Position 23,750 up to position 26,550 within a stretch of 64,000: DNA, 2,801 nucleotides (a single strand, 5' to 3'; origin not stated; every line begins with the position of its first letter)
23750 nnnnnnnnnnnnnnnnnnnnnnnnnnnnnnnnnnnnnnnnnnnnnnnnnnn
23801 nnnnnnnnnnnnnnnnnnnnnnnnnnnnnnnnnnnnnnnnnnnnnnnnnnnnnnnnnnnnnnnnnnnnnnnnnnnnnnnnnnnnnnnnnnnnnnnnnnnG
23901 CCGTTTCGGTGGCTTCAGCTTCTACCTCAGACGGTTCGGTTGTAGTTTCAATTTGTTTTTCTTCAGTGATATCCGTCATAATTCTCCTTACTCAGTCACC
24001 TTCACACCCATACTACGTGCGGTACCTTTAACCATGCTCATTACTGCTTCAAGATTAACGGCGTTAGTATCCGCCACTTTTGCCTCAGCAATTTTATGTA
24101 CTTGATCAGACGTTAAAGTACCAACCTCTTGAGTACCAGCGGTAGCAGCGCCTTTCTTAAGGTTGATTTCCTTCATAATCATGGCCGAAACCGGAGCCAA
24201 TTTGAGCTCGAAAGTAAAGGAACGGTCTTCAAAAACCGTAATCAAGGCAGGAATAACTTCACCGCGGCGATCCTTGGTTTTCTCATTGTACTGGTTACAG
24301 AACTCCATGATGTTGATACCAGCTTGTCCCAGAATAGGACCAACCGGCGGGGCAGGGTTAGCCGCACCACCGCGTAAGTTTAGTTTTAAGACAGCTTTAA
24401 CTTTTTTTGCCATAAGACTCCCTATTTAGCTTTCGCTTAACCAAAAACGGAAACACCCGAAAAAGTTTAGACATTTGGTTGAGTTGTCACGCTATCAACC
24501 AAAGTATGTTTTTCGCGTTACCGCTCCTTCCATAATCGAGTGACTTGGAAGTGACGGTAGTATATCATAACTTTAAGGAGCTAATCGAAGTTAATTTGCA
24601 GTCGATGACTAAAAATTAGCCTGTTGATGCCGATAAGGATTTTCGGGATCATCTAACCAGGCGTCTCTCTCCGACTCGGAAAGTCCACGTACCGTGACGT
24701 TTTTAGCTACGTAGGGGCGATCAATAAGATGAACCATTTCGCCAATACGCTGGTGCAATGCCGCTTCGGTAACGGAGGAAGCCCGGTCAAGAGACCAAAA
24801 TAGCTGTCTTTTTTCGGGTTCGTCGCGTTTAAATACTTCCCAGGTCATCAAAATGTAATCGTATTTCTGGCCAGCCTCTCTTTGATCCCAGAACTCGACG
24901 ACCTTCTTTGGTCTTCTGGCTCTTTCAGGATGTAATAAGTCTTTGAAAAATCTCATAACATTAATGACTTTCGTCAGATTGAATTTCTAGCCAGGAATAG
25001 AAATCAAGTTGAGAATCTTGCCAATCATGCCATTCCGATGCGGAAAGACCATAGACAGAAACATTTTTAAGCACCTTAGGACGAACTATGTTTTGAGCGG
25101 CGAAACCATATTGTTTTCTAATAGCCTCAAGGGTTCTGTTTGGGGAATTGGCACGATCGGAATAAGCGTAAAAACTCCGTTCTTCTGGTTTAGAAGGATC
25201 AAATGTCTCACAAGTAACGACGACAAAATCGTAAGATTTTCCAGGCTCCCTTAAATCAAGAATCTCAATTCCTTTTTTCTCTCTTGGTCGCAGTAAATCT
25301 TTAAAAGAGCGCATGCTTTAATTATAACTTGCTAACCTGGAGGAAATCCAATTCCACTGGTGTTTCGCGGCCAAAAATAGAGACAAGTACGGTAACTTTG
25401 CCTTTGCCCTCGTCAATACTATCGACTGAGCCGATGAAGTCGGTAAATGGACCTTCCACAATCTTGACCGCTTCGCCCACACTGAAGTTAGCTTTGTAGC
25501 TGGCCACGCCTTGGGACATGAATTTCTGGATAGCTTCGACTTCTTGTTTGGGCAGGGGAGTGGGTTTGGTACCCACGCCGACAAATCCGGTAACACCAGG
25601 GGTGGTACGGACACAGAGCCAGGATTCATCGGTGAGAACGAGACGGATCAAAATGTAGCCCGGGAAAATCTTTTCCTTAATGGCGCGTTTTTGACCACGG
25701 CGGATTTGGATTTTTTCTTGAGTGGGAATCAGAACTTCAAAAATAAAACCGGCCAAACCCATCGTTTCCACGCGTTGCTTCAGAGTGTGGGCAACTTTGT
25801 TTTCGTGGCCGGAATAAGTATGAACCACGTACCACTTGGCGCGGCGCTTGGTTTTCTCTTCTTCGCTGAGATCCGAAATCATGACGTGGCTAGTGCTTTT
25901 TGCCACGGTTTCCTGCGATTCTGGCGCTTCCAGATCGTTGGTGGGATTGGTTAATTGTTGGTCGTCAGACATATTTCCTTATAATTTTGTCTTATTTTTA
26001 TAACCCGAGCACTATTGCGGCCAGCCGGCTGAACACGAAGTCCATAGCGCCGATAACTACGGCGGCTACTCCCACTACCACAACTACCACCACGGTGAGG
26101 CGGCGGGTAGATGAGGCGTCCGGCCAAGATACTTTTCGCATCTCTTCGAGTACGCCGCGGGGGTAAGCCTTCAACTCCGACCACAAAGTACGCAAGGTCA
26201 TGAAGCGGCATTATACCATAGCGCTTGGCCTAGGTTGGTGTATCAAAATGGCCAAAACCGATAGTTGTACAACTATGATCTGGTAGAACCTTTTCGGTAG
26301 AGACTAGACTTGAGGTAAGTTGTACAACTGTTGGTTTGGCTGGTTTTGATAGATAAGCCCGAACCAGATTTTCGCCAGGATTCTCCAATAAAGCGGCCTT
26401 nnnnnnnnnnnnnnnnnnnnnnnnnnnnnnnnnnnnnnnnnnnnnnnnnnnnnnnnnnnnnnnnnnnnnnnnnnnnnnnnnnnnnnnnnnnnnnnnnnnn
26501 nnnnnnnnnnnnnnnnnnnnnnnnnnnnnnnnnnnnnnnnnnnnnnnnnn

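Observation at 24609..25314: Two unknown paralogous genes inserted between nusG and rplK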

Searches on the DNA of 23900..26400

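Call 36: search_rna_families(source=window, start=23900, end=26400, threshold=evalue, max_evalue=5)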
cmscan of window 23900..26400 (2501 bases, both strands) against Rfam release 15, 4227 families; matches with E-value up to 5: 2.
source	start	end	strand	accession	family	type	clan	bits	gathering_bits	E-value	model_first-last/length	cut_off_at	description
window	25180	25198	+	RF03388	mir-9418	Gene; miRNA;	-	20.8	82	1.9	27-45/61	no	mir-9418 microRNA precursor family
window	24832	24973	-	RF01500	Afu_198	Gene; snRNA; snoRNA; CD-box;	-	18.4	40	1.5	1-149/149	no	A. fumigatus snoRNA Afu_198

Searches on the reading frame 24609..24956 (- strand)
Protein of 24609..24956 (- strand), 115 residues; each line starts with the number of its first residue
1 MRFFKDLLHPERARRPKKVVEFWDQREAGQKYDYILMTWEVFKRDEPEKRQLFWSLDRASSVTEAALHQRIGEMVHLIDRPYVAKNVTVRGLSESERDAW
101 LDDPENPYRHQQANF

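Call 3: search_protein_families(library=pfam, proteins=[window:24609-24956:-], max_evalue=1)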
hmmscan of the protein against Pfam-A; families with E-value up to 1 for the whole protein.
window:24609-24956:- (115 aa): 0 families

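Call 7: search_protein_families(library=ncbifam, proteins=[window:24609-24956:-], max_evalue=10)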
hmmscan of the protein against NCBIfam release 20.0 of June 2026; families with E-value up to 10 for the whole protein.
window:24609-24956:- (115 aa): 0 families

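Call 8: search_protein_families(library=phrogs, proteins=[window:24609-24956:-], max_evalue=10)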
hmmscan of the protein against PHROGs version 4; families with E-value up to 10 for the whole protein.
window:24609-24956:- (115 aa): 1 family
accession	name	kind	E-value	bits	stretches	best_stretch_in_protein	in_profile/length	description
phrog_25121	-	head and packaging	0.38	11.4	1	19-66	212-258/263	virion structural protein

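Call 9: search_protein_families(library=padloc, proteins=[window:24609-24956:-], max_evalue=10)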
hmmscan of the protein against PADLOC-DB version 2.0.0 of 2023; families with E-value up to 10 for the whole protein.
window:24609-24956:- (115 aa): 0 families

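Call 46: predict_structure(alignment_id=A2)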
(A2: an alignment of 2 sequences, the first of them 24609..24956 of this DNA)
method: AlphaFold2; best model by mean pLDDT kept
length: 115 residues; sequences in the alignment: 2
mean_pLDDT: 78.3   pTM: 0.68
mean pLDDT of the five models: 78.3, 77.3, 77.2, 76.5, 74.7
residues with pLDDT >= 90: 36; 70-90: 54; 50-70: 9; < 50: 16
segments of 3 or more residues with pLDDT < 50: 1-16
pLDDT, mean of each block of 10 residues (from residue 1): 34 51 85 91 90 86 78 82 89 93 85 69
secondary structure, 60 per line:
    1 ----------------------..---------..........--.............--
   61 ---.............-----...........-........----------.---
elements in order: E34-43 E46-58 H64-76 E82-92 H94-101

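Call 64: search_dna_similar(query=window:24609-24956:-, collection=phages, mode=protein, max_evalue=1, max_rows=8)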
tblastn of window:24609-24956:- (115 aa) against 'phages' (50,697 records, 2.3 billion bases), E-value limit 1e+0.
No match.

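Call 65: search_dna_similar(query=window:24609-24956:-, collection=plasmids, mode=protein, max_evalue=1, max_rows=8)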
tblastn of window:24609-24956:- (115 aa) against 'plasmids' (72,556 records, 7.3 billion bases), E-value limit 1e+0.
Records with a match: 1; places in all: 2; records where one place covers at least 80% of the query: 0.
Best place of each record, by identity: <60% 1.
By first word of the organism name: Bacillus 1.
By predicted mobility (MOB-suite, as given by PLSDB): non-mobilizable 1.
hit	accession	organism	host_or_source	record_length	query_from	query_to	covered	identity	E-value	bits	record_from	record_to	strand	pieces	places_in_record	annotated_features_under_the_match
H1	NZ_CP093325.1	Bacillus sp. N5-665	whole organism,peat soil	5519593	63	107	39%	35.6%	7e-2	39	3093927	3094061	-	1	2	none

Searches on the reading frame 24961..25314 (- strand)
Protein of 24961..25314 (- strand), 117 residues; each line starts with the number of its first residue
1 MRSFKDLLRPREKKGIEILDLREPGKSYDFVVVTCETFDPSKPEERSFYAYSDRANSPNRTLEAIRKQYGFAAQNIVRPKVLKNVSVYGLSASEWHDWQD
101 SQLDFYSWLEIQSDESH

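Call 3: search_protein_families(library=pfam, proteins=[window:24961-25314:-], max_evalue=1)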
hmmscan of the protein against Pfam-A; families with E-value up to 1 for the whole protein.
window:24961-25314:- (117 aa): 0 families

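Call 6: find_homologous_proteins(query=window:24961-25314:-, max_evalue=0.01)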
Query window:24961-25314:- (117 aa): 1 proteins with E <= 0.01 among 2 candidates.
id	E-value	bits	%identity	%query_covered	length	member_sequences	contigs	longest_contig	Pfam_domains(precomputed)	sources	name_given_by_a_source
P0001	2.5e-73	262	100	100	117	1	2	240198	-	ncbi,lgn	-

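Call 7: search_protein_families(library=ncbifam, proteins=[window:24961-25314:-], max_evalue=10)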
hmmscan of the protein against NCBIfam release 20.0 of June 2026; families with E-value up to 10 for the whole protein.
window:24961-25314:- (117 aa): 1 family
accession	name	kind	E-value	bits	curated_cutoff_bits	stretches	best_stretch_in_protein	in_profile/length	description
NF007784.0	PRK10475.1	equivalog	0.014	14.4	318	1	59-106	186-233/290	23S rRNA pseudouridine(2604) synthase RluF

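Call 8: search_protein_families(library=phrogs, proteins=[window:24961-25314:-], max_evalue=10)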
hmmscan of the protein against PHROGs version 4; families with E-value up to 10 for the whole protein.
window:24961-25314:- (117 aa): 1 family
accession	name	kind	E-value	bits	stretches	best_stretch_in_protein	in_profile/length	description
phrog_18750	-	unknown function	0.013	16.2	1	31-99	167-234/251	-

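Call 9: search_protein_families(library=padloc, proteins=[window:24961-25314:-], max_evalue=10)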
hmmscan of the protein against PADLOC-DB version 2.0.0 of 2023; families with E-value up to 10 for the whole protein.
window:24961-25314:- (117 aa): 0 families

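Call 13: find_encoding_contigs(protein=P0001, flank=10000)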
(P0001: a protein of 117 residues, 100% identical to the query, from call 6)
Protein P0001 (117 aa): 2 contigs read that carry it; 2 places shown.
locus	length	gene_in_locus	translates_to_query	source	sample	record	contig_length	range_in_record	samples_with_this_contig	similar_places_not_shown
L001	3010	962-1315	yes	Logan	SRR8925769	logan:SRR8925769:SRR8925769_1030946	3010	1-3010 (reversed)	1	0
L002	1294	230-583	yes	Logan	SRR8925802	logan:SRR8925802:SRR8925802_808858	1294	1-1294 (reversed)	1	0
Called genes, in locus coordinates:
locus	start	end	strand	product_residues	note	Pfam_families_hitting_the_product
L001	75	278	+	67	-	PF00584:SecE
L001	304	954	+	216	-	PF02357:NusG, PF00467:KOW (weak)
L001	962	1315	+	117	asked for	-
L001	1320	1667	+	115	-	-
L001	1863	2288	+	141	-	PF03946:Ribosomal_L11_N, PF00298:Ribosomal_L11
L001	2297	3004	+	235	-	PF00687:Ribosomal_L1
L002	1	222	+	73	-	?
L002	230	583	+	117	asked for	-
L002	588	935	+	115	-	-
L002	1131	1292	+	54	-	?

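Call 16: predict_structure(alignment_id=A1)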
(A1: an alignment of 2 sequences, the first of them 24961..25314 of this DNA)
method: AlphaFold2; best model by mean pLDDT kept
length: 117 residues; sequences in the alignment: 2
mean_pLDDT: 76.0   pTM: 0.67
mean pLDDT of the five models: 76.0, 72.5, 71.8, 68.6, 51.0
residues with pLDDT >= 90: 29; 70-90: 56; 50-70: 6; < 50: 26
segments of 3 or more residues with pLDDT < 50: 1-3, 5-12, 103-117
pLDDT, mean of each block of 10 residues (from residue 1): 47 70 91 89 86 89 89 83 90 85 47 33
secondary structure, 60 per line:
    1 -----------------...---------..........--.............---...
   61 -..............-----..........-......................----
elements in order: E18-20 E30-39 E42-54 H62-75 E81-90 H92-113

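Call 19: search_protein_representatives(alignment_id=A1)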
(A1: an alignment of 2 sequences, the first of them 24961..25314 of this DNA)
Query: 2 sequences, 121 profile positions. Proteins with E-value up to 0.001 (for the whole library): 3; up to 1e-10: 2; up to 1e-30: 2. The best 3 are listed.
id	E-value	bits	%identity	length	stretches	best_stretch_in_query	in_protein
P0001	1.4e-62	225.3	-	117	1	1-121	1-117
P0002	5.6e-61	220.1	-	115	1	1-121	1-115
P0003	7.4e-04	35.8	-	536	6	72-104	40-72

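Call 26: list_cluster_members(proteins=[P0001, P0002])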
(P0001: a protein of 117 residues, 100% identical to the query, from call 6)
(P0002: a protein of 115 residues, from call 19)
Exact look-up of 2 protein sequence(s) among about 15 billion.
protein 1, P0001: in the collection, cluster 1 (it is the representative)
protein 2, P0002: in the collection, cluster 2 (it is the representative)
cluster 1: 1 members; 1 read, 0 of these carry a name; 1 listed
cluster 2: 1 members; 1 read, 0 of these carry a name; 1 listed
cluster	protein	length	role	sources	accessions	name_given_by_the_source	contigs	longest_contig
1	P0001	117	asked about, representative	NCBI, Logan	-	-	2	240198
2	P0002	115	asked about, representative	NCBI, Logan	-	-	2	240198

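Call 27: find_related_loci(query=A1, collection=viral_contigs, flank=5000)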
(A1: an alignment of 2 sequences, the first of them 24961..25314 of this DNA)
Query A1 (117 aa) in viral_contigs; peptide patterns used: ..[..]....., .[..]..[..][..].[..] (x = any residue, [..] = any of these).
57 stretches matched a pattern, but none encodes a relative of the query by tblastn (E <= 1e-3).

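Call 30: search_solved_structures(query=A1, max_evalue=10)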
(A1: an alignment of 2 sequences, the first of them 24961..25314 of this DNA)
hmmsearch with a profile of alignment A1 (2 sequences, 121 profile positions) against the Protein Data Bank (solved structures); distinct sequences matched with E-value up to 10: 4.
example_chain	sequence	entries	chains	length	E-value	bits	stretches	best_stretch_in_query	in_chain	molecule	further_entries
1zbh_A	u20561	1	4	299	0.41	14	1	17-47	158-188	3'-5' exonuclease ERI1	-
1zbu_A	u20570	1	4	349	0.6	13.4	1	17-47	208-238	3'-5' exonuclease ERI1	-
4l8r_B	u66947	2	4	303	1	12.7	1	17-47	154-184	3'-5' exoribonuclease 1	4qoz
2gml_A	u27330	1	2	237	1.3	12.4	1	61-115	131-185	Ribosomal large subunit pseudouridine synthase F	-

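Call 31: find_related_loci(query=A1, collection=metagenome_contigs, flank=5000)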
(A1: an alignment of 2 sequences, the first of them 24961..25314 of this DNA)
Query A1 (117 aa) in metagenome_contigs; peptide patterns used: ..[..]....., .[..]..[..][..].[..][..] (x = any residue, [..] = any of these).
190 stretches matched a pattern, but none encodes a relative of the query by tblastn (E <= 1e-3).

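Call 33: fold_search(model_id=the predicted structure, library=viral)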
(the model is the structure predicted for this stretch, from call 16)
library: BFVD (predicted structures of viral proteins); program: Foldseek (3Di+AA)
matches with E <= 10: 751; with E <= 0.001: 0
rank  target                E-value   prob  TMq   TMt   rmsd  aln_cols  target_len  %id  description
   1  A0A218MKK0            1.4e-01  0.95  0.39  0.47   4.7        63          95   11  Uncharacterized protein [uncultured virus]
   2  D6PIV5                1.7e-01  0.54  0.38  0.44  11.1       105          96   10  (no name in the UniProt tables at hand)
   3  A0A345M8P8            1.7e-01  0.41  0.30  0.41   6.4        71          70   20  Uncharacterized protein [Streptomyces phage StarPlatinum]
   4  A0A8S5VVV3            1.9e-01  0.41  0.26  0.40   6.5        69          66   16  (no name in the UniProt tables at hand)
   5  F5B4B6                1.9e-01  0.28  0.27  0.37   5.8        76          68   18  (no name in the UniProt tables at hand)
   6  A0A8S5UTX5            2.1e-01  0.33  0.29  0.28   5.6        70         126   13  Uncharacterized protein [Myoviridae sp. ctvxP16]
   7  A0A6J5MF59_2          2.4e-01  0.84  0.40  0.07   4.2        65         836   12  Uncharacterized protein [uncultured Caudovirales phage]
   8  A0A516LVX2            2.5e-01  0.35  0.35  0.39   5.3        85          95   15  (no name in the UniProt tables at hand)
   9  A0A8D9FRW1            2.5e-01  0.35  0.36  0.36   9.5       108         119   18  Uncharacterized protein [uncultured marine phage]
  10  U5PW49                2.7e-01  0.23  0.29  0.32  12.7        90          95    7  Uncharacterized protein [Acinetobacter phage Presley]
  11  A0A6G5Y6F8            2.9e-01  0.21  0.28  0.32  13.2       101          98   14  (no name in the UniProt tables at hand)
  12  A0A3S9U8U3            2.9e-01  0.20  0.29  0.27  18.4       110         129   13  Uncharacterized protein [Streptomyces phage Hiyaa]
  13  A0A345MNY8            3.1e-01  0.20  0.30  0.29  13.1       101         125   14  (no name in the UniProt tables at hand)
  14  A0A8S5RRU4            3.3e-01  0.16  0.25  0.28   8.3        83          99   14  Uncharacterized protein [Podoviridae sp. ctXdu7]
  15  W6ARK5                3.5e-01  0.08  0.21  0.21  12.2       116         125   13  Uncharacterized protein [Erwinia phage Ea9-2]
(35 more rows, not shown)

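Call 63: search_dna_similar(query=window:24961-25314:-, collection=phages, mode=protein, max_evalue=1, max_rows=8)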
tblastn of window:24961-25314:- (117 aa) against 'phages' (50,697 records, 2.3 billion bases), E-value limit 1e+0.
No match.

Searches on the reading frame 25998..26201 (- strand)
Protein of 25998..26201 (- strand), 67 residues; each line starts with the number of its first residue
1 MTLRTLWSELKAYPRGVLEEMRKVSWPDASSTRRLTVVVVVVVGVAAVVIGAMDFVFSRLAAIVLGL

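Call 3: search_protein_families(library=pfam, proteins=[window:25998-26201:-], max_evalue=1)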
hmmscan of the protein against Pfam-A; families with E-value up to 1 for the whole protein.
window:25998-26201:- (67 aa): 3 families
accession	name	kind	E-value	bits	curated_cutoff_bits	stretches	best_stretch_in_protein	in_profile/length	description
PF00584.25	SecE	-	2.3e-15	56.7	22.7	1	13-64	3-54/55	SecE/Sec61-gamma subunits of protein translocation complex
PF08999.15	SP_C-Propep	-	0.015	15.5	25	1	32-53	36-57/96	Surfactant protein C, N terminal propeptide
PF11239.13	DUF3040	-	0.023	15.4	24.7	1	20-55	28-66/84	Protein of unknown function (DUF3040)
